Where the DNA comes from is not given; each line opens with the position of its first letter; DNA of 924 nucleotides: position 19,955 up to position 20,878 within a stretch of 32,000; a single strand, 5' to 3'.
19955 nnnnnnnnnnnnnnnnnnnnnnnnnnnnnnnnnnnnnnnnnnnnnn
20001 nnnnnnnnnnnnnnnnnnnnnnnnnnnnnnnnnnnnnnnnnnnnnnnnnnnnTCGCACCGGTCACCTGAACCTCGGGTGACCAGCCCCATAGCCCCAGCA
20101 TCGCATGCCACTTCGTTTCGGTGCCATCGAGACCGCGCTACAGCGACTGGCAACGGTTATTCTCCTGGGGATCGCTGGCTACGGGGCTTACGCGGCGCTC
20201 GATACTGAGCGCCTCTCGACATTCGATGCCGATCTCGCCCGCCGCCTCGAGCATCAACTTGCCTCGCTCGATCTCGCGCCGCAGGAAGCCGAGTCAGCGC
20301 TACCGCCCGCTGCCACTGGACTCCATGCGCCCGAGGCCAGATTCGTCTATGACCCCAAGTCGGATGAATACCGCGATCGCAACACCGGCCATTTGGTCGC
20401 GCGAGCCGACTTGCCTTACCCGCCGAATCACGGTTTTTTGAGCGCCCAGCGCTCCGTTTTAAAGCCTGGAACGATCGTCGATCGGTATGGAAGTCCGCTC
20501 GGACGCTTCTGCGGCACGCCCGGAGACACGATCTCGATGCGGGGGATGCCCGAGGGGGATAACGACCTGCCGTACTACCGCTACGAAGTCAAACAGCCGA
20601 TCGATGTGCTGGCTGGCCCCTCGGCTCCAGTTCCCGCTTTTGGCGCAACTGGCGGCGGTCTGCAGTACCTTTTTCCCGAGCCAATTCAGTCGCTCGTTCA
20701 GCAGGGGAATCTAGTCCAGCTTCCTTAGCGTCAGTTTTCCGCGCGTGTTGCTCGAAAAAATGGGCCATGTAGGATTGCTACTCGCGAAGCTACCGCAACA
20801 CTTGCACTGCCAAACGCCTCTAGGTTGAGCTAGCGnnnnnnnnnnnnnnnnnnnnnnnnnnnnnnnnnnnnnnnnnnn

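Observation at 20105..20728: Stand-alone, membrane-anchored TNT-type NAD+ glycohydrolase domain with no recognisable delivery module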

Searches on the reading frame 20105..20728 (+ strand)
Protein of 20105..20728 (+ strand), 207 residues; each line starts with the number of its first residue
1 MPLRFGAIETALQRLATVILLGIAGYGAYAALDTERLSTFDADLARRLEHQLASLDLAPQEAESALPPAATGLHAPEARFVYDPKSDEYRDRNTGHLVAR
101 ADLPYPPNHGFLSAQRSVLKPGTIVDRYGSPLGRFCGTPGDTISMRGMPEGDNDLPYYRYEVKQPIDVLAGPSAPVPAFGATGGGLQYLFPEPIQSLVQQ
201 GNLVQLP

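Call 4: search_protein_families(library=pfam, proteins=[window:20105-20728:+], max_evalue=0.1)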
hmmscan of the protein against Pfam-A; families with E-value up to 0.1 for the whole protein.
window:20105-20728:+ (207 aa): 2 families
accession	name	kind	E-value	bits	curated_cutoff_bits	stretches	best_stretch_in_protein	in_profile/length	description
PF14021.12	TNT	-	1e-23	84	27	1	119-205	2-87/88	Tuberculosis necrotizing toxin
PF17780.6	OCRE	-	0.028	14.9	24.7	1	77-95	2-20/52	OCRE domain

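Call 5: search_protein_families(library=ncbifam, proteins=[window:20105-20728:+], max_evalue=0.1)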
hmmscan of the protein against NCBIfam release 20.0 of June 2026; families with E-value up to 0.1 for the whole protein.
window:20105-20728:+ (207 aa): 0 families

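Call 6: search_solved_structures(query=window:20105-20728:+, max_evalue=10, show_alignments=3)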
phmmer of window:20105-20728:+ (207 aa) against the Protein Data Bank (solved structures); distinct sequences matched with E-value up to 10: 2.
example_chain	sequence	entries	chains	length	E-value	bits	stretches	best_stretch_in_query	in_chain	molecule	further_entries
8r17_A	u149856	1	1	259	6.6e-09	39.5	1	109-204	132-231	Conidial surface nicotinamide adenine dinucleotide glycohydrolase,Conidial surface nicotin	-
8r15_A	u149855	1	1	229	1.9e-06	31.4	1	102-200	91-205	TNT domain-containing protein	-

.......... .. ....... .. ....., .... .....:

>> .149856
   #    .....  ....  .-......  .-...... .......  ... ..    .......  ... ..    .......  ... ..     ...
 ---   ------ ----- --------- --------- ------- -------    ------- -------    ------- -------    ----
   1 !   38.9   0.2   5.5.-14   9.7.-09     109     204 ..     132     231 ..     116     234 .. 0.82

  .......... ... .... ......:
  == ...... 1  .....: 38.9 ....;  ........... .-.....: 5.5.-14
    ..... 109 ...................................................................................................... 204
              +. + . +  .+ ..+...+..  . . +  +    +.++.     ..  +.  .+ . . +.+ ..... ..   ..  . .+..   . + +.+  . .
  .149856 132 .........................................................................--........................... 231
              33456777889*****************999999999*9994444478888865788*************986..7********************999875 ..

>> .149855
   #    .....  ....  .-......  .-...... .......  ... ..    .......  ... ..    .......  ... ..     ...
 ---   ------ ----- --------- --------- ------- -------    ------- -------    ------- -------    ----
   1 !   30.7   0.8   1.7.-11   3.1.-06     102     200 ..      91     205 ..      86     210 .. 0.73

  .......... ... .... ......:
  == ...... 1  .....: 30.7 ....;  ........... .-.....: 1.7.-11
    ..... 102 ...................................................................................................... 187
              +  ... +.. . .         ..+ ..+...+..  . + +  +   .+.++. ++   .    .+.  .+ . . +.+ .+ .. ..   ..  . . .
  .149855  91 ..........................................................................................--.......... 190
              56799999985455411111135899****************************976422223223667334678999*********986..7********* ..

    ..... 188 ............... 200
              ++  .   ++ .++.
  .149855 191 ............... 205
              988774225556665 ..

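Call 8: find_homologous_proteins(query=window:20105-20728:+)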
Query window:20105-20728:+ (207 aa): 2 proteins with E <= 0.001 among 688 candidates.
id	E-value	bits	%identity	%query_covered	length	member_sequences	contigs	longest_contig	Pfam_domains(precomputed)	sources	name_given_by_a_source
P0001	1.4e-130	452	99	100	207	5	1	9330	PF14021.13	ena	-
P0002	2.0e-73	265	63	97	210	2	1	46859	PF14021.13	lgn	-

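Call 12: find_encoding_contigs(protein=P0002, flank=10000)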
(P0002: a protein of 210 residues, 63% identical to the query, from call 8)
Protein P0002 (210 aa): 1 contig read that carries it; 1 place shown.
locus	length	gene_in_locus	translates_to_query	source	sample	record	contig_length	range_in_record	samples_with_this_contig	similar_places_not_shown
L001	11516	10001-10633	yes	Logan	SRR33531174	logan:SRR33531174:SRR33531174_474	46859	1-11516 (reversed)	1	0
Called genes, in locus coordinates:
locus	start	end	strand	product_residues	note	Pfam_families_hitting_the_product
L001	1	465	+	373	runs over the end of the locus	PF03130:HEAT_PBS (faint), PF13646:HEAT_2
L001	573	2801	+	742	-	PF00384:Molybdopterin, PF01568:Molydop_binding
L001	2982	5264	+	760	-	-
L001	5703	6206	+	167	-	-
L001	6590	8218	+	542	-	PF01594:AI-2E_transport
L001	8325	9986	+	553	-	-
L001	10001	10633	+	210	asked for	PF14021:TNT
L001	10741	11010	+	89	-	-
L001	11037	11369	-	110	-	-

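Call 19: predict_structure(alignment_id=A1)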
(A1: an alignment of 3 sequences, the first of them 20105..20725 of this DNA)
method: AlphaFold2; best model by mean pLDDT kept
length: 207 residues; sequences in the alignment: 3
mean_pLDDT: 55.0   pTM: 0.39
mean pLDDT of the five models: 55.0, 49.1, 46.3, 45.3, 44.5
residues with pLDDT >= 90: 0; 70-90: 46; 50-70: 75; < 50: 86
segments of 3 or more residues with pLDDT < 50: 1-4, 32-37, 54-78, 100-110, 132-156, 174-184
pLDDT, mean of each block of 10 residues (from residue 1): 51 70 53 48 61 44 33 43 58 57 41 71 71 36 33 50 82 47 56 78 81
secondary structure, 60 per line:
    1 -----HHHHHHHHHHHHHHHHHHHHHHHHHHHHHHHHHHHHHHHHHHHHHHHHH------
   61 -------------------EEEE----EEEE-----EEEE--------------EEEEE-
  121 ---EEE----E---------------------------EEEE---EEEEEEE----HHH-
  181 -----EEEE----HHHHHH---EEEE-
elements in order: H6-54 E80-83 E88-91 E97-100 E115-119 E124-126 E159-162 E166-172 E186-189 H194-199 E203-206

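Call 21: search_protein_representatives(alignment_id=A1)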
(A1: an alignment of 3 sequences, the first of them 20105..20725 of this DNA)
Query: 3 sequences, 207 profile positions. Proteins with E-value up to 0.001 (for the whole library): 2244; up to 1e-10: 614; up to 1e-30: 57. The best 150 are listed.
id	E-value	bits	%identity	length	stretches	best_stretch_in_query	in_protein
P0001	1.6e-127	439.7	-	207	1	1-207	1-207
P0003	4.3e-42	160.7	-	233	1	52-203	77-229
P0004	1.0e-41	159.5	-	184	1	55-204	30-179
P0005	8.3e-41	156.5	-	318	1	77-207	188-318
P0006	1.3e-40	155.9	-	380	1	75-207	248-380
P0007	1.6e-40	155.6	-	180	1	70-207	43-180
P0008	7.0e-40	153.5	-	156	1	77-204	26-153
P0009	1.1e-39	152.9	-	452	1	68-205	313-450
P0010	1.3e-39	152.6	-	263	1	76-205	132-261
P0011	4.9e-39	150.7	-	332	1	77-207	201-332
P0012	6.3e-39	150.3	-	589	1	77-207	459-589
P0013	8.1e-39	150.0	-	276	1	65-207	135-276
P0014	1.9e-38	148.8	-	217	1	61-206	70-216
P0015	2.9e-38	148.2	-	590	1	72-204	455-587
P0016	3.0e-38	148.1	-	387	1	76-204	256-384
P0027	7.8e-36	140.2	-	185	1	42-203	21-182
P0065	4.5e-29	118.2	-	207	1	76-195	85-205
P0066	9.5e-29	117.1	-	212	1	77-205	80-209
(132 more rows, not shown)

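Call 46: search_protein_families(library=padloc, proteins=[window:20105-20728:+], max_evalue=0.01)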
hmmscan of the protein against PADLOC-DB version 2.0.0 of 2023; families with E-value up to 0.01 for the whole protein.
window:20105-20728:+ (207 aa): 0 families

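Call 52: search_protein_families(library=pfam, alignment_id=A5, max_evalue=0.001)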
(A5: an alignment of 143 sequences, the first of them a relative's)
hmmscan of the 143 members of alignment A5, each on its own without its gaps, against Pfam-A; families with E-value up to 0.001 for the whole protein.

A. member 1, P0001 (207 aa): 1 family
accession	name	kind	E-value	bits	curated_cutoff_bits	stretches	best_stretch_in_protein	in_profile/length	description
PF14021.12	TNT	-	1.2e-23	83.8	27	1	119-205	2-87/88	Tuberculosis necrotizing toxin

B. families by the number of members that match (of 143 scanned): 22 families
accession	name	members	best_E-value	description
PF14021.12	TNT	143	1.3e-54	Tuberculosis necrotizing toxin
PF05593.20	RHS_repeat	10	4.1e-29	RHS Repeat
PF07591.16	PT-HINT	4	4e-30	Pretoxin HINT domain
PF25023.1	TEN_YD-shell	3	4.5e-21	Teneurin YD-shell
PF03527.20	RHS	3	1.7e-06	RHS protein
PF13403.11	Hint_2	2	4.4e-06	Hint domain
PF14890.11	Intein_splicing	2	7.5e-06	Intein splicing domain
PF01048.26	PNP_UDP_1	1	1.5e-53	Phosphorylase superfamily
PF25020.1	TTR_TEN1-4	1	3e-24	Teneurin TTR-like domain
PF14107.11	DUF4280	1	5.9e-18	Domain of unknown function (DUF4280)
PF19077.6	Big_13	1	1.5e-13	Bacterial Ig-like domain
PF00545.25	Ribonuclease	1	6e-11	ribonuclease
PF00404.24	Dockerin_1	1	3.7e-06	Dockerin type I domain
PF07811.17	TadE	1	5e-06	TadE-like protein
PF13620.12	CarboxypepD_reg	1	5.9e-06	Carboxypeptidase regulatory-like domain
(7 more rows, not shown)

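Call 53: predict_structure(alignment_id=A4)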
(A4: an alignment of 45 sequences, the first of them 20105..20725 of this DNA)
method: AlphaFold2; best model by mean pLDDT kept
length: 207 residues; sequences in the alignment: 45
mean_pLDDT: 86.8   pTM: 0.64
mean pLDDT of the five models: 86.8, 86.5, 86.3, 86.1, 83.7
residues with pLDDT >= 90: 134; 70-90: 39; 50-70: 18; < 50: 16
segments of 3 or more residues with pLDDT < 50: 60-73
pLDDT, mean of each block of 10 residues (from residue 1): 69 89 77 65 79 64 47 71 95 97 96 98 98 97 97 96 99 97 98 98 98
secondary structure, 60 per line:
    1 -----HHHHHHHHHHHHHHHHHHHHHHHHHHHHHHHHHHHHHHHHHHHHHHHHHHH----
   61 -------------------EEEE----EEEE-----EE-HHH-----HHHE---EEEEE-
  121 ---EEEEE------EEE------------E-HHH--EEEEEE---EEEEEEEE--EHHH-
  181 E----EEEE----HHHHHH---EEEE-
elements in order: H6-56 E80-83 E88-91 E115-119 E124-128 E135-137 E157-162 E166-173 E186-189 H194-199 E203-206

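Call 55: fold_search(model_id=the predicted structure, library=pdb)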
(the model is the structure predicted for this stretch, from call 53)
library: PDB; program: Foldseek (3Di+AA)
matches with E <= 10: 181; with E <= 0.001: 17
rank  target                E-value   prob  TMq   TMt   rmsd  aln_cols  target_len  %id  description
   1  8r15_A                1.4e-09  1.00  0.47  0.49   2.8       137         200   28  Crystal structure of Fusarium oxysporum NADase I (released 2024-07-03)
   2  8pmr_B                2.3e-09  1.00  0.47  0.46   1.3       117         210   27  NADase from Aspergillus fumigatus with mutated calcium binding motif (D219A/E220A) (released 2023-11-15)
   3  6ygf_B                2.7e-09  1.00  0.48  0.47   2.0       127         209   26  NADase from Aspergillus fumigatus with trapped reaction products (released 2020-12-23)
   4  8r17_A                3.4e-09  1.00  0.46  0.50   3.4       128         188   34  Crystal structure of Neurospora crassa NADase with modified C-terminus (released 2024-07-03)
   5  6ygf_A                5.4e-09  1.00  0.48  0.47   2.1       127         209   26  NADase from Aspergillus fumigatus with trapped reaction products (released 2020-12-23)
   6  8pmr_C                5.7e-09  1.00  0.47  0.47   2.1       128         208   26  NADase from Aspergillus fumigatus with mutated calcium binding motif (D219A/E220A) (released 2023-11-15)
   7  6yge_A                6.0e-09  1.00  0.47  0.47   1.4       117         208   27  NADase from Aspergillus fumigatus (released 2020-12-23)
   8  6ygg_B                6.0e-09  1.00  0.48  0.47   2.0       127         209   26  NADase from Aspergillus fumigatus complexed with a substrate anologue (released 2020-12-23)
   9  6yge_B                8.9e-09  1.00  0.47  0.47   1.3       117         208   27  NADase from Aspergillus fumigatus (released 2020-12-23)
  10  8pms_A                9.5e-09  1.00  0.47  0.51   2.3       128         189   26  NADase from Aspergillus fumigatus with replaced C-terminus from Neurospora crassa (released 2023-11-15)
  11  8pmr_A                1.1e-08  1.00  0.47  0.46   1.3       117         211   27  NADase from Aspergillus fumigatus with mutated calcium binding motif (D219A/E220A) (released 2023-11-15)
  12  8pms_C                1.8e-08  1.00  0.46  0.51   1.5       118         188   26  NADase from Aspergillus fumigatus with replaced C-terminus from Neurospora crassa (released 2023-11-15)
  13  8pmr_D                1.9e-08  1.00  0.47  0.47   2.1       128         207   26  NADase from Aspergillus fumigatus with mutated calcium binding motif (D219A/E220A) (released 2023-11-15)
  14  4zv0_A                5.8e-05  1.00  0.35  0.51   3.3       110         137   21  Structure of Tse6 in complex with Tsi6 (released 2015-11-11)
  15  4zv4_D                2.7e-04  1.00  0.32  0.40   5.2       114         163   19  Structure of Tse6 in complex with EF-Tu (released 2015-11-11)
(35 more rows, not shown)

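Call 59: find_encoding_contigs(protein=P0066, flank=5000, max_places=1)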
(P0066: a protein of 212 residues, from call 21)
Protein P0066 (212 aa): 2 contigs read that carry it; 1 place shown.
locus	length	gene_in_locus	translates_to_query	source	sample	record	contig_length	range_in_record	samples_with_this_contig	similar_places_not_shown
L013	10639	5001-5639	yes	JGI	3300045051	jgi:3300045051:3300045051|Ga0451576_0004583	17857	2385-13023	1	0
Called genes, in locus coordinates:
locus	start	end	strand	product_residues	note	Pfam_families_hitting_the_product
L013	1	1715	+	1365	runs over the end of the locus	?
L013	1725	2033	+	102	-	-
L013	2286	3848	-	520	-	PF00589:Phage_integrase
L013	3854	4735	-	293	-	PF02899:Phage_int_SAM_1, PF13495:Phage_int_SAM_4 (faint), PF00589:Phage_integrase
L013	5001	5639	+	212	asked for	PF14021:TNT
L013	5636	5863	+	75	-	-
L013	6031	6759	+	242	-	PF05050:Methyltransf_21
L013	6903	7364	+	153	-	-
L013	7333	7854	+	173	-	-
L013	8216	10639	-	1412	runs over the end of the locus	-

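Call 60: find_encoding_contigs(protein=P0065, flank=3000, max_places=2)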
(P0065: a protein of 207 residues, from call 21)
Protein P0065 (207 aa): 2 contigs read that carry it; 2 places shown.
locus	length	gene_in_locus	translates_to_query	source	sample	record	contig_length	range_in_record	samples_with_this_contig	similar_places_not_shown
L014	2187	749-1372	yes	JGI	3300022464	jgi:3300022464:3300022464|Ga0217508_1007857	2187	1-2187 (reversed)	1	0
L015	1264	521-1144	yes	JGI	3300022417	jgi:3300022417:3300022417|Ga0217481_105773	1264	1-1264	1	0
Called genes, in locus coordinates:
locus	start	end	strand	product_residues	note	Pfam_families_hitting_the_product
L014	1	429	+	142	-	?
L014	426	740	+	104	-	-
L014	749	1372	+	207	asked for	PF14021:TNT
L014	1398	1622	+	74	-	-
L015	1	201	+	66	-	PF12106:Colicin_E5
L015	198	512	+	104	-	-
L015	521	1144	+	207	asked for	PF14021:TNT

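Call 66: find_related_loci(query=A1, collection=metagenome_contigs, flank=6000)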
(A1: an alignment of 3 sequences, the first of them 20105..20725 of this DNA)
Query A1 (207 aa) in metagenome_contigs; peptide patterns used: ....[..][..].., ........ (x = any residue, [..] = any of these).
139 stretches matched a pattern, but none encodes a relative of the query by tblastn (E <= 1e-3).

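Call 70: search_solved_structures(query=A4, max_evalue=10, show_alignments=0)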
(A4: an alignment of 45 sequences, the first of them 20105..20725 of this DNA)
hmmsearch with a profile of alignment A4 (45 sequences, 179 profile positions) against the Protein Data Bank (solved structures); distinct sequences matched with E-value up to 10: 7.
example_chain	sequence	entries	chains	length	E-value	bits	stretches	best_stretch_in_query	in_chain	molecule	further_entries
8r17_A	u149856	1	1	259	9.9e-14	54.9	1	77-178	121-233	Conidial surface nicotinamide adenine dinucleotide glycohydrolase,Conidial surface nicotin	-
8r15_A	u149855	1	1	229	5.6e-11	45.9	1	74-176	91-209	TNT domain-containing protein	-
8pmr_A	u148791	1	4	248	2.2e-10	44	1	77-178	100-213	Conidial surface nicotinamide adenine dinucleotide glycohydrolase nadA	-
6yge_B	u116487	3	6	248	2.2e-10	44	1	77-178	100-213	AfNADase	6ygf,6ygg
8pms_A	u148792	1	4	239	4.3e-10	43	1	77-176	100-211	Conidial surface nicotinamide adenine dinucleotide glycohydrolase nadA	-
9spj_l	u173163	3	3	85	0.65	13.2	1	28-88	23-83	Ribosomal protein L37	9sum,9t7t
1o7d_B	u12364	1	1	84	1.6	11.9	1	125-152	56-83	Lysosomal alpha-mannosidase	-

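Call 77: find_encoding_contigs(protein=P0004, flank=2000, max_places=2)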
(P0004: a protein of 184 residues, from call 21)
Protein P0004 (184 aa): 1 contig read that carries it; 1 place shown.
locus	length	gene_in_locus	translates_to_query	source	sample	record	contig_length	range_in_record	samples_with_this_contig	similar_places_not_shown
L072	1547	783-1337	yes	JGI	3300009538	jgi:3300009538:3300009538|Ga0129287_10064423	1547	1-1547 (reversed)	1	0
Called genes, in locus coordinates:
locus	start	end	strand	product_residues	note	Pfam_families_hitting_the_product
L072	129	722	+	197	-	PF01206:TusA, PF02635:DsrE (weak)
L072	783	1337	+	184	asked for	PF14021:TNT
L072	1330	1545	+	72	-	?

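Call 78: find_encoding_contigs(protein=P0027, flank=2000, max_places=2)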
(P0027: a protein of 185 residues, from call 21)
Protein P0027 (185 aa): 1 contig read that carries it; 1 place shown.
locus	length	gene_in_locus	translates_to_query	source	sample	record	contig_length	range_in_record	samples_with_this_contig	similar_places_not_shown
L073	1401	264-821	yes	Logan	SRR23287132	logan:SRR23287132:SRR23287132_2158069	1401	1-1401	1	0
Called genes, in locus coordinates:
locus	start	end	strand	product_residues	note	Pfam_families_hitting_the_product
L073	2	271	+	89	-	?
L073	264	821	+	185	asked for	PF14021:TNT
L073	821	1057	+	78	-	-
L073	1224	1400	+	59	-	?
